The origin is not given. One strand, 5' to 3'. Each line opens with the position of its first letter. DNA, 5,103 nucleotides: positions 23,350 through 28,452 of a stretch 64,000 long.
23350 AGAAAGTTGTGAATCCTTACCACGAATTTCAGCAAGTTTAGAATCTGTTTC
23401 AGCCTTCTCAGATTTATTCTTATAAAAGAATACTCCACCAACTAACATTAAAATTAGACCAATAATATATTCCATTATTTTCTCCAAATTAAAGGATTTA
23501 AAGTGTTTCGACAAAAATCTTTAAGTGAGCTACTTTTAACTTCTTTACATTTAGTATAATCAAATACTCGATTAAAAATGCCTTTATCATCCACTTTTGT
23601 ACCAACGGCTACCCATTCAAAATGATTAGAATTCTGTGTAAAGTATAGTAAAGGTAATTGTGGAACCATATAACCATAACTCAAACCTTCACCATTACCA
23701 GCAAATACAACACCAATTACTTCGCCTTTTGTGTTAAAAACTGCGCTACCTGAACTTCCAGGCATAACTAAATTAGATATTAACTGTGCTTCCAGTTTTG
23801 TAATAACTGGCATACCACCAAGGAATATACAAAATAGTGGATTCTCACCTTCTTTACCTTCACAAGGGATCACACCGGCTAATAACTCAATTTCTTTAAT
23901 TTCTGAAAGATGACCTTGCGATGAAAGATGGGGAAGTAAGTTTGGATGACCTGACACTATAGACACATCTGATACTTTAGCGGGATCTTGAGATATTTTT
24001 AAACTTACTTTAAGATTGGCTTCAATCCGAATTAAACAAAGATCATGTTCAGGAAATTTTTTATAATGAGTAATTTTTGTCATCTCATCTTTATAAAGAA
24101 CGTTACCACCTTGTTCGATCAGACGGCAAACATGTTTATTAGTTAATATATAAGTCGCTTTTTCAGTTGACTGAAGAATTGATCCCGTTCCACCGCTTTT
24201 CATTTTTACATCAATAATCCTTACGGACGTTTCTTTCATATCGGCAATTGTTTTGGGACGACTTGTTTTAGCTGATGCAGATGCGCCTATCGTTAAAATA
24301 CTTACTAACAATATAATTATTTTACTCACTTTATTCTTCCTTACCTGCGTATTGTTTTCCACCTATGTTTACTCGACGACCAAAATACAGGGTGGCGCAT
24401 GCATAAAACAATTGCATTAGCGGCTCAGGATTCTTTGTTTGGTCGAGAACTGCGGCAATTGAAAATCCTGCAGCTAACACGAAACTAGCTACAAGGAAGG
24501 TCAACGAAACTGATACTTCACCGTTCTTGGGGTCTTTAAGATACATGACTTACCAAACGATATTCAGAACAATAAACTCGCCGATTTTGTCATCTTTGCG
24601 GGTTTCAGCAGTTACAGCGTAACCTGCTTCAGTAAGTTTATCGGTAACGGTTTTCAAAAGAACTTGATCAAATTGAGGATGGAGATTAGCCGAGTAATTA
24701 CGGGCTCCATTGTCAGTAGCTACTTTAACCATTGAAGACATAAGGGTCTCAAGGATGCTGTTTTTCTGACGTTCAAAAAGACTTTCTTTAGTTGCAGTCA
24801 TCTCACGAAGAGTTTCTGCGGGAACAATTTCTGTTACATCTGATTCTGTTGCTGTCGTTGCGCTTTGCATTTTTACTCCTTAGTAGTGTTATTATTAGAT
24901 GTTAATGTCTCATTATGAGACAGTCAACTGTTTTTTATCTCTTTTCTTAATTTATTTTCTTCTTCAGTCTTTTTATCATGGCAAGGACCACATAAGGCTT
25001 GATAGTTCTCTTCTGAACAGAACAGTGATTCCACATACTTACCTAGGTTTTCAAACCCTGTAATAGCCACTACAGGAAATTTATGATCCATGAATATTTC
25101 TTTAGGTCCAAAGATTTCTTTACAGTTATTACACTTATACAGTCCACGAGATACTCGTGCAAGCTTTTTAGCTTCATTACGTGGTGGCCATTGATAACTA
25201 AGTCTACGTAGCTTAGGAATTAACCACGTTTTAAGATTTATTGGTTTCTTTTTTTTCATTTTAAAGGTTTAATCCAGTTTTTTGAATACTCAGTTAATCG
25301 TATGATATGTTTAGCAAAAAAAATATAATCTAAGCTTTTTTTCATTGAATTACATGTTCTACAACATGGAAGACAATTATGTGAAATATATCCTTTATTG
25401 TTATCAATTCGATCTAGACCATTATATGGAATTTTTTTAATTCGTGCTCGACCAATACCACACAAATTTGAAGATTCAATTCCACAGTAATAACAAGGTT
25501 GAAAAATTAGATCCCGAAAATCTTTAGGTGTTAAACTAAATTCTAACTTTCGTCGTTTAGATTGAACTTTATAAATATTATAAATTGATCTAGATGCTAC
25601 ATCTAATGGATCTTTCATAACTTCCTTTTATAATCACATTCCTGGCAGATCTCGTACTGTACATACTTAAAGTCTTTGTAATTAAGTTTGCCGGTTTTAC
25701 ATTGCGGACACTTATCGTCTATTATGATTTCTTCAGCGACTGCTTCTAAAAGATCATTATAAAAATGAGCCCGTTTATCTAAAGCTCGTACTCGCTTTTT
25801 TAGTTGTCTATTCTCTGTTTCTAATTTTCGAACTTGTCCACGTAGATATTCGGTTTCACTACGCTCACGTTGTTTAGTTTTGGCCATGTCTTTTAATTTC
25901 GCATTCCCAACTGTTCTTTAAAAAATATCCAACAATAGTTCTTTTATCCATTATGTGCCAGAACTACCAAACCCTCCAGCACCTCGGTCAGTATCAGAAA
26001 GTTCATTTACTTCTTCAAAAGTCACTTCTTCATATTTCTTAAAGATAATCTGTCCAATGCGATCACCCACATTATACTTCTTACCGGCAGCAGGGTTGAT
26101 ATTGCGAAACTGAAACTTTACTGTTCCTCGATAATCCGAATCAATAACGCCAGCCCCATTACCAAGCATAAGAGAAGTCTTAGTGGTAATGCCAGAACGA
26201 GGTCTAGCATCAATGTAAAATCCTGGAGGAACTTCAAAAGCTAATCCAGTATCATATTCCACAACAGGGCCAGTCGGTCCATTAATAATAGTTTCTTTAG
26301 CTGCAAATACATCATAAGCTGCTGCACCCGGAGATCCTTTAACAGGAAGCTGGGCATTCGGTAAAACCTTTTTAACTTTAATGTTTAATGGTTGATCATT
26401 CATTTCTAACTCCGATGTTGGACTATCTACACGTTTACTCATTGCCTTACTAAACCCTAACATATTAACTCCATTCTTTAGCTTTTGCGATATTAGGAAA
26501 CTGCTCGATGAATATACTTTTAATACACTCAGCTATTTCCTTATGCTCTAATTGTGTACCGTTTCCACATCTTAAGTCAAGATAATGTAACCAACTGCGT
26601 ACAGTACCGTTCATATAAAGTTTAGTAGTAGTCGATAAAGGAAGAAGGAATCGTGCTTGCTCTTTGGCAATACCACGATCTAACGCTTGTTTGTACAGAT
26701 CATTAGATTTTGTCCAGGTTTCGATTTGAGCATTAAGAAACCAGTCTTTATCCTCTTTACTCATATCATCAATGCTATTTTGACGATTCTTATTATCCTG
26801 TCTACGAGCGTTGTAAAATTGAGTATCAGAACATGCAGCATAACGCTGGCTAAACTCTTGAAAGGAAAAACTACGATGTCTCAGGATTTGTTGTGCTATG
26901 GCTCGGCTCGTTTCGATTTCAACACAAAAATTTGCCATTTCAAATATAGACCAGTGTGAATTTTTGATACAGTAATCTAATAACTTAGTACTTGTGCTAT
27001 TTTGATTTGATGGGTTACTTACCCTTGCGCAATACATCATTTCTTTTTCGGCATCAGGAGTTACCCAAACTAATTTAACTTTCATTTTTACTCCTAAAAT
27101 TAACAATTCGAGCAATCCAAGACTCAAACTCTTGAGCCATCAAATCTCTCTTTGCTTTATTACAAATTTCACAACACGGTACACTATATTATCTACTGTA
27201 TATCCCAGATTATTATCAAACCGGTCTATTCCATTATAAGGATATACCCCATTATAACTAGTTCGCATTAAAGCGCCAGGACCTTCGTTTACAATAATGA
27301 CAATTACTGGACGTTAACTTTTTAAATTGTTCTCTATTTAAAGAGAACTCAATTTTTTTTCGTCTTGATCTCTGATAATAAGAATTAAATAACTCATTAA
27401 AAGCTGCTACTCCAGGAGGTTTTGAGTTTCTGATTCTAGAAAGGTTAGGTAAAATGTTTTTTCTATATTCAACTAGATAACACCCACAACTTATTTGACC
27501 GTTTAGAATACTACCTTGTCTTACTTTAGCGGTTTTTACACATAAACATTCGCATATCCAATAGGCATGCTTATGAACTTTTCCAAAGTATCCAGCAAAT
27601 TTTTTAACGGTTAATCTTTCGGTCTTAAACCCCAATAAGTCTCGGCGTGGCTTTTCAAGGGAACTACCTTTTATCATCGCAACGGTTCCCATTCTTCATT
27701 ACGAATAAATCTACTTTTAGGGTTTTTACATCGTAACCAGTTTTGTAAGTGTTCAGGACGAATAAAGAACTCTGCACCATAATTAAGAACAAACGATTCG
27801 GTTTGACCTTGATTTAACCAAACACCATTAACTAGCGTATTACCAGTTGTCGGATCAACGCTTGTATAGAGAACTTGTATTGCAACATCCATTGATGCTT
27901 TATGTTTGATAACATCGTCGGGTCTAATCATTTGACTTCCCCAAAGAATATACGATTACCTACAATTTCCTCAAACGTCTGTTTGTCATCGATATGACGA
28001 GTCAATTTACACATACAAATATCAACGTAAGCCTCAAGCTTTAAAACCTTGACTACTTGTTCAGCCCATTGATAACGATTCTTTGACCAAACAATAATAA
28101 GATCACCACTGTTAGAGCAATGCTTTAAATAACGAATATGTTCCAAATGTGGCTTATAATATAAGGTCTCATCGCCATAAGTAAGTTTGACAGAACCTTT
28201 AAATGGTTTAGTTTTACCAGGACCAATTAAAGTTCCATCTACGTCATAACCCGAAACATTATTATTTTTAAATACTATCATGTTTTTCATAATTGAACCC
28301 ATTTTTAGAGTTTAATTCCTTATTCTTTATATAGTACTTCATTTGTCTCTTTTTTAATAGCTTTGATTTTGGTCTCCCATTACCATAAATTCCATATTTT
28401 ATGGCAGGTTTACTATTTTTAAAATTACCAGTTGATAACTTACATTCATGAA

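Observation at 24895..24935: Perfect 17-bp palindrome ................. embedded in the spacer of a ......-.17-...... promoter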

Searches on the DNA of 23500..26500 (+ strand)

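Call 4: search_dna_similar(query=window:23500-26500:+, collection=phages, mode=near, max_rows=25)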
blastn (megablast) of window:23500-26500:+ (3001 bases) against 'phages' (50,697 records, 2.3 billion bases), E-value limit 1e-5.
No match.

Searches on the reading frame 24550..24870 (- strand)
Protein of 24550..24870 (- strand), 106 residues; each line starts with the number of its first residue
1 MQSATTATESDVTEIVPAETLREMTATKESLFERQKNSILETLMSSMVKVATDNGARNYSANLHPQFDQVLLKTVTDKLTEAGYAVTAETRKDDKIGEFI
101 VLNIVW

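Call 11: search_protein_families(library=pfam, proteins=[window:24550-24870:-])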
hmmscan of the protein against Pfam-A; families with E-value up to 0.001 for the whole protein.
window:24550-24870:- (106 aa): 0 families

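Call 12: search_protein_families(library=phrogs, proteins=[window:24550-24870:-])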
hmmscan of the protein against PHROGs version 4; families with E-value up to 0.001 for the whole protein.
window:24550-24870:- (106 aa): 0 families

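Call 14: find_related_loci(query=window:24550-24870:-, collection=viral_contigs, flank=6000)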
Query window:24550-24870:- (106 aa) in viral_contigs; peptide patterns used: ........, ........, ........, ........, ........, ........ (x = any residue, [..] = any of these).
25 stretches matched a pattern, but none encodes a relative of the query by tblastn (E <= 1e-3).

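Call 16: find_encoding_contigs(protein=window:24550-24870:-, flank=10000, max_places=10)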
Protein window:24550-24870:- (106 aa): 1 contig read that carries it; 1 place shown.
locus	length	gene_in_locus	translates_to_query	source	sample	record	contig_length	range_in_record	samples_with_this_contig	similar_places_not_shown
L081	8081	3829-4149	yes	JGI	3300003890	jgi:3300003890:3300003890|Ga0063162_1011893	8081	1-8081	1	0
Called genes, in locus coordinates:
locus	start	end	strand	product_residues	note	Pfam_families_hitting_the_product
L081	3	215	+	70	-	?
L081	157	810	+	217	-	-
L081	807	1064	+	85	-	-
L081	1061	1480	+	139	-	-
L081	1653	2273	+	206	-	PF02511:Thy1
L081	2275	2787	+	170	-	PF00692:dUTPase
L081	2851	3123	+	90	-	-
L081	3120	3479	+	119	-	-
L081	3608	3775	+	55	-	-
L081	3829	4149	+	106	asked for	-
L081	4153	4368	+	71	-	-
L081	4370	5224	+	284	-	PF13365:Trypsin_2, PF10459:Peptidase_S46 (weak)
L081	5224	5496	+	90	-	-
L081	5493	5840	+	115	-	-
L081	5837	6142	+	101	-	-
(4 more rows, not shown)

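Call 19: find_homologous_proteins(query=window:24550-24870:-, max_evalue=0.001)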
Query window:24550-24870:- (106 aa): 2 proteins with E <= 0.001 among 5 candidates.
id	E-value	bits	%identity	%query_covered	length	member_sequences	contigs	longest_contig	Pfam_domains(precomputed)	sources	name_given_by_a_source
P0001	8.7e-60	216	100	100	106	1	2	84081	-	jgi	-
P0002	2.9e-28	116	55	100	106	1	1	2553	-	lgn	-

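Call 20: find_encoding_contigs(protein=P0002, flank=10000)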
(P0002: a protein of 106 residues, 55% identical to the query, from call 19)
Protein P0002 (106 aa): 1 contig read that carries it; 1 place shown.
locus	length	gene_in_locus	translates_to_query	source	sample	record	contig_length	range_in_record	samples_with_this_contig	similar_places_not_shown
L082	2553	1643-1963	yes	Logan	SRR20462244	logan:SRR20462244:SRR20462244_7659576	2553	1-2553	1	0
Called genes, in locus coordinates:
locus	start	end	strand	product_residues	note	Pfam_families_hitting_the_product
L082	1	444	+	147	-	?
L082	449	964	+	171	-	PF00692:dUTPase, PF22769:DCD (weak)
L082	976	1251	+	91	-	-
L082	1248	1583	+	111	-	PF01844:HNH (faint)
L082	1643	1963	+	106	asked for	-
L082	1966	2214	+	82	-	-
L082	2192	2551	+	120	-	?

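Call 30: find_related_loci(query=A1, collection=metagenome_contigs, flank=10000)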
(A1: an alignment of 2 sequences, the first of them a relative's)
Query A1 (106 aa) in metagenome_contigs; peptide patterns used: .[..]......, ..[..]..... (x = any residue, [..] = any of these).
244 stretches matched a pattern; 1 encode a relative of the query (tblastn E <= 1e-3); 1 distinct loci.
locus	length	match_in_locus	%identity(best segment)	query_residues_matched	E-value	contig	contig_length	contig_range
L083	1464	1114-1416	51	1-106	1e-30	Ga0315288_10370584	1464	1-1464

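Call 31: find_related_loci(query=A1, collection=viral_contigs, flank=10000)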
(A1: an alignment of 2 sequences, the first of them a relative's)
Query A1 (106 aa) in viral_contigs; peptide patterns used: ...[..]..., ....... (x = any residue, [..] = any of these).
81 stretches matched a pattern, but none encodes a relative of the query by tblastn (E <= 1e-3).

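Call 89: predict_structure(alignment_id=A1)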
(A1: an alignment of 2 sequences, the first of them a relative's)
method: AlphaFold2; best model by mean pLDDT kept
length: 106 residues; sequences in the alignment: 2
mean_pLDDT: 76.9   pTM: 0.55
mean pLDDT of the five models: 76.9, 70.1, 63.4, 61.6, 51.3
residues with pLDDT >= 90: 16; 70-90: 62; 50-70: 16; < 50: 12
segments of 3 or more residues with pLDDT < 50: 1-4, 6-13
pLDDT, mean of each block of 10 residues (from residue 1): 43 56 65 79 84 84 85 87 90 87 90
secondary structure, 60 per line:
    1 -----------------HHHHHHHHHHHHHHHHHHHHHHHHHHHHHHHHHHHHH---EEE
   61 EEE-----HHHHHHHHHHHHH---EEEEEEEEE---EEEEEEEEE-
elements in order: H18-54 E58-63 H69-81 E85-93 E97-105

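Call 93: fold_search(model_id=the predicted structure, library=pdb)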
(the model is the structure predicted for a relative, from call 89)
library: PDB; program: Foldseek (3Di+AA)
matches with E <= 10: 1052; with E <= 0.001: 0
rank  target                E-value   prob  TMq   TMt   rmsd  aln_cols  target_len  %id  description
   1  1ug8_MODEL_1_A        3.4e-02  0.99  0.44  0.51   3.5        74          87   18  NMR structure of the R3H domain from Poly(A)-specific Ribonuclease (released 2004-08-17)
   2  8i79_A                6.1e-02  0.97  0.50  0.29   7.5       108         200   14  Cryo-EM structure of KCTD7 in complex with Cullin3 (released 2023-07-26)
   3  1msz_MODEL_1_A        7.0e-02  0.92  0.35  0.50   3.8        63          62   13  Solution structure of the R3H domain from human Smubp-2 (released 2002-10-09)
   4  2bsw                  8.0e-02  0.85  0.30  0.24   4.8        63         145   13  Crystal structure of a glyphosate-N-acetyltransferase obtained by DNA shuffling. (released 2005-06-08)
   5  2nrq                  8.5e-02  0.97  0.35  0.28   3.3        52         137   12  Crystal structure of protein SSO0741 from Sulfolobus solfataricus, Pfam DUF54 (released 2006-11-28)
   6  2pt7_G                1.4e-01  0.82  0.37  0.29   4.2        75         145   19  Crystal structure of Cag VirB11 (HP0525) and an inhibitory protein (HP1451) (released 2007-11-13)
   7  9r2v_E                1.9e-01  0.16  0.20  0.17  12.4       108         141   12  De novo designed M16 protein fold (released 2025-05-14)
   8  8ucg_A                2.0e-01  0.77  0.33  0.11   7.6        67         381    7  Thermophilic RNA Ligase from Palaeococcus pacificus K92A (released 2024-02-21)
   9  2h00_B                2.1e-01  0.72  0.37  0.21   4.5        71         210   15  Human methyltransferase 10 domain containing protein (released 2006-06-13)
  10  8uce_A                2.1e-01  0.72  0.33  0.11   7.5        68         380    9  Thermophilic RNA Ligase from Palaeococcus pacificus + AMP (released 2024-02-21)
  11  2ogk_D                2.3e-01  0.82  0.32  0.25   3.3        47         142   15  Crystal structure of protein AF2318 from Archaeglobus fulgidus, Pfam DUF54 (released 2007-01-30)
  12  9s4y_B                2.3e-01  0.51  0.30  0.18   8.7        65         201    9  AcuB from Geobacillus stearothermophilus with Ap4A (released 2026-02-25)
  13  3d3s_B                2.4e-01  0.82  0.40  0.30   4.3        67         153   15  Crystal structure of L-2,4-diaminobutyric acid acetyltransferase from Bordetella parapertussis (released 2008-07-15)
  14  5eox_A                2.4e-01  0.51  0.27  0.10   5.2        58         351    7  Pseudomonas aeruginosa PilM bound to ADP (released 2016-04-27)
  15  2a1s_A                2.6e-01  0.84  0.43  0.14   3.8        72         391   12  Crystal structure of native PARN nuclease domain (released 2005-12-20)
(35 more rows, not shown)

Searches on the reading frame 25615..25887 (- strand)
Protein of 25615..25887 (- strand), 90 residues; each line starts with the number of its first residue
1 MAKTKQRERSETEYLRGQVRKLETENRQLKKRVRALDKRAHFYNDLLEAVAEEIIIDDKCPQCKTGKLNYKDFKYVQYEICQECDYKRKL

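Call 11: search_protein_families(library=pfam, proteins=[window:25615-25887:-])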
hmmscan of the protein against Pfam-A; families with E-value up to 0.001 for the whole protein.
window:25615-25887:- (90 aa): 0 families

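Call 12: search_protein_families(library=phrogs, proteins=[window:25615-25887:-])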
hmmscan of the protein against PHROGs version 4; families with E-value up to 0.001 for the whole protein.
window:25615-25887:- (90 aa): 0 families

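Call 51: find_homologous_proteins(query=window:25615-25887:-, max_evalue=0.00001)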
Query window:25615-25887:- (90 aa): 4 proteins with E <= 0.00001 among 6 candidates.
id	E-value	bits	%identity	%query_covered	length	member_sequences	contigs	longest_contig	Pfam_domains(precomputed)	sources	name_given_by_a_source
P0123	6.4e-52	191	100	100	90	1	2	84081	-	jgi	-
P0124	7.3e-37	143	76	100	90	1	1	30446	-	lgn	-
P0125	1.1e-36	142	70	100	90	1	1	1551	-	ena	-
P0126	2.0e-26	110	56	99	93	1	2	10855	-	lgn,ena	-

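Call 52: find_encoding_contigs(protein=P0124, flank=10000, max_places=2)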
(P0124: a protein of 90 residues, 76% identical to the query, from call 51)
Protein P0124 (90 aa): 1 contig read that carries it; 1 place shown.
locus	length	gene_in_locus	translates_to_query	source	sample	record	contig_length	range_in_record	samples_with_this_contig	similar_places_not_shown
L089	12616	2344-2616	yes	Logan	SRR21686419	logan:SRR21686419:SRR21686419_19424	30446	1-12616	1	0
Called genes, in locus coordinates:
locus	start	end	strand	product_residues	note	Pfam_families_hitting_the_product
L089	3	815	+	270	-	?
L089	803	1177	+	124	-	-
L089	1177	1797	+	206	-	PF02511:Thy1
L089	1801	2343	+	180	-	PF00692:dUTPase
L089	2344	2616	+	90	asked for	-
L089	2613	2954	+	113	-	-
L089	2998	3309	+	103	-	-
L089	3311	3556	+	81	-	-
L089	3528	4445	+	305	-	PF00089:Trypsin (weak), PF13365:Trypsin_2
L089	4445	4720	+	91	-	-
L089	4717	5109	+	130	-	-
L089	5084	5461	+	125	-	-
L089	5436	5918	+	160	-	-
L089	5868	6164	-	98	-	-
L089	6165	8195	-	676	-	-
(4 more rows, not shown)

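Call 53: find_encoding_contigs(protein=P0126, flank=10000, max_places=2)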
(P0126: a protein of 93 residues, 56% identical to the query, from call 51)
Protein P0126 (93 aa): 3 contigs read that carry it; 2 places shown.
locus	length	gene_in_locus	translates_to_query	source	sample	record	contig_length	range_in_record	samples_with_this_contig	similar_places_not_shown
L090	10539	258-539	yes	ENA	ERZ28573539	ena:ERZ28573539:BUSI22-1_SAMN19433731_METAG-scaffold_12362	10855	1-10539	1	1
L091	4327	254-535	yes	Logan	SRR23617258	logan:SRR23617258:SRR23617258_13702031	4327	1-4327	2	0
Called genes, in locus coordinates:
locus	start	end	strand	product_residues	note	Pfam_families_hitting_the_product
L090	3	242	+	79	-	?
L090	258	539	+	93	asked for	-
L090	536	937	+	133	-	-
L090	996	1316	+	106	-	-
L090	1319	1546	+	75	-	-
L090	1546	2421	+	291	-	PF00089:Trypsin (weak), PF13365:Trypsin_2, PF10459:Peptidase_S46 (weak)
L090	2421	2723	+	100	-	-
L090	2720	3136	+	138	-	-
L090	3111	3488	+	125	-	-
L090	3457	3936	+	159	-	-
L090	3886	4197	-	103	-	-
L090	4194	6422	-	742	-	-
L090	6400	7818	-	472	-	-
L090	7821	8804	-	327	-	-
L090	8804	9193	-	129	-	-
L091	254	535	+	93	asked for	-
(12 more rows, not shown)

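Call 54: find_encoding_contigs(protein=P0125, flank=10000, max_places=2)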
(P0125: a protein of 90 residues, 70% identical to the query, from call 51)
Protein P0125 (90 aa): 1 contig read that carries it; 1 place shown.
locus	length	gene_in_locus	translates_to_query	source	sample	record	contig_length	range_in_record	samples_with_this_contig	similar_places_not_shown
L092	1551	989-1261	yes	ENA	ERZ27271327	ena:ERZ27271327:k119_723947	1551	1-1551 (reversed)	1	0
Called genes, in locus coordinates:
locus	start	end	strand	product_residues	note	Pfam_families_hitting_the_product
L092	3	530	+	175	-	?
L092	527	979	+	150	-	-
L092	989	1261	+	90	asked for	-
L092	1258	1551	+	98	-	?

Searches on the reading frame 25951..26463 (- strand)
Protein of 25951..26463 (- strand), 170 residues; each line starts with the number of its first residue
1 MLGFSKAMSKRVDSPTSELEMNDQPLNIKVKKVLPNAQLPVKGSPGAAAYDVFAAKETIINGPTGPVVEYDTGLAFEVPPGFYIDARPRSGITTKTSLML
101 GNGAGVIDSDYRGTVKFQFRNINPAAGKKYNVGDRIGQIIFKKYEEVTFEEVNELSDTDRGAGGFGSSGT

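Call 15: find_related_loci(query=window:25951-26463:-, collection=viral_contigs, flank=10000)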
Query window:25951-26463:- (170 aa) in viral_contigs; peptide patterns used: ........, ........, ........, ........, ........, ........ (x = any residue, [..] = any of these).
319 stretches matched a pattern; 308 encode a relative of the query (tblastn E <= 1e-3); the best 80 are kept; 80 distinct loci.
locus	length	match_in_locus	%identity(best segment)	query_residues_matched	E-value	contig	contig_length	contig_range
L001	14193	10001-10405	46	29-168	7e-29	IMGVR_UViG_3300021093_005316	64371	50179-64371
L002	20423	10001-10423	41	26-170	6e-28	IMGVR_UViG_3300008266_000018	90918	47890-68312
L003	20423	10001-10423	41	26-170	6e-28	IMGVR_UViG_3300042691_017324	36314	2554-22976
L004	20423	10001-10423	41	26-170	6e-28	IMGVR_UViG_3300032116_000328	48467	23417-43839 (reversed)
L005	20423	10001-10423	40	24-169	8e-28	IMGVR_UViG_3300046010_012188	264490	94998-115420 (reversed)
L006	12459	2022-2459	42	16-169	6e-28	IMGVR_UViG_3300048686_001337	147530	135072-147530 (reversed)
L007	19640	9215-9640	41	24-170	7e-28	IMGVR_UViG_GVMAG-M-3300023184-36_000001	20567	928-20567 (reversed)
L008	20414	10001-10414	40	28-169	1e-27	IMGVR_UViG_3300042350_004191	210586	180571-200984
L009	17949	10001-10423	39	26-170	3e-27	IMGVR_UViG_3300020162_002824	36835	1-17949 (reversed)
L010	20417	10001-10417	42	26-169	2e-27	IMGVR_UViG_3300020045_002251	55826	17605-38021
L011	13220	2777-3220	42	26-169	3e-27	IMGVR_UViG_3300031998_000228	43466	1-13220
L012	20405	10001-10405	43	28-169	6e-27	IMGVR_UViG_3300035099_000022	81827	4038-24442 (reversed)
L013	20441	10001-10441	39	19-169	3e-27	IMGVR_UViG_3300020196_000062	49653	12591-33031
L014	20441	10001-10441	39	19-169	3e-27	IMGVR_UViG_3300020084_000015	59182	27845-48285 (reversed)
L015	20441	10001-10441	39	19-169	3e-27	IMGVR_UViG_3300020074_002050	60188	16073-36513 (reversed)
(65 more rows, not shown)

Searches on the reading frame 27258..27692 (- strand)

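Call 61: search_protein_families(library=pfam, max_evalue=0.01, proteins=[window:27258-27692:-])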
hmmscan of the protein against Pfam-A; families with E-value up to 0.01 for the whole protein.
window:27258-27692:- (144 aa): 1 family
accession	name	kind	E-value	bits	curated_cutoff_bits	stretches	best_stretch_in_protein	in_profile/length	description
PF21817.3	CapR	-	5e-05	23.8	24.2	1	22-71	9-66/67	CapR homology domain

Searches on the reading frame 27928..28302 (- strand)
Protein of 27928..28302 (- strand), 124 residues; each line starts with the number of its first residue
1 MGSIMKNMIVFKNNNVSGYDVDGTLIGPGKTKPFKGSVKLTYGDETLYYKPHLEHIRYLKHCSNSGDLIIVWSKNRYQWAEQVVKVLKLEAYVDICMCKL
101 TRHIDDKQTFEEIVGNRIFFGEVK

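Call 61: search_protein_families(library=pfam, max_evalue=0.01, proteins=[window:27928-28302:-])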
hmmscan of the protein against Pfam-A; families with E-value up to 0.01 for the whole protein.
window:27928-28302:- (124 aa): 1 family
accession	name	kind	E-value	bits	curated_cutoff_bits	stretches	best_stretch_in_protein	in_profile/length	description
PF03031.24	NIF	-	0.0077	16.4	21.8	1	20-92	6-79/160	NLI interacting factor-like phosphatase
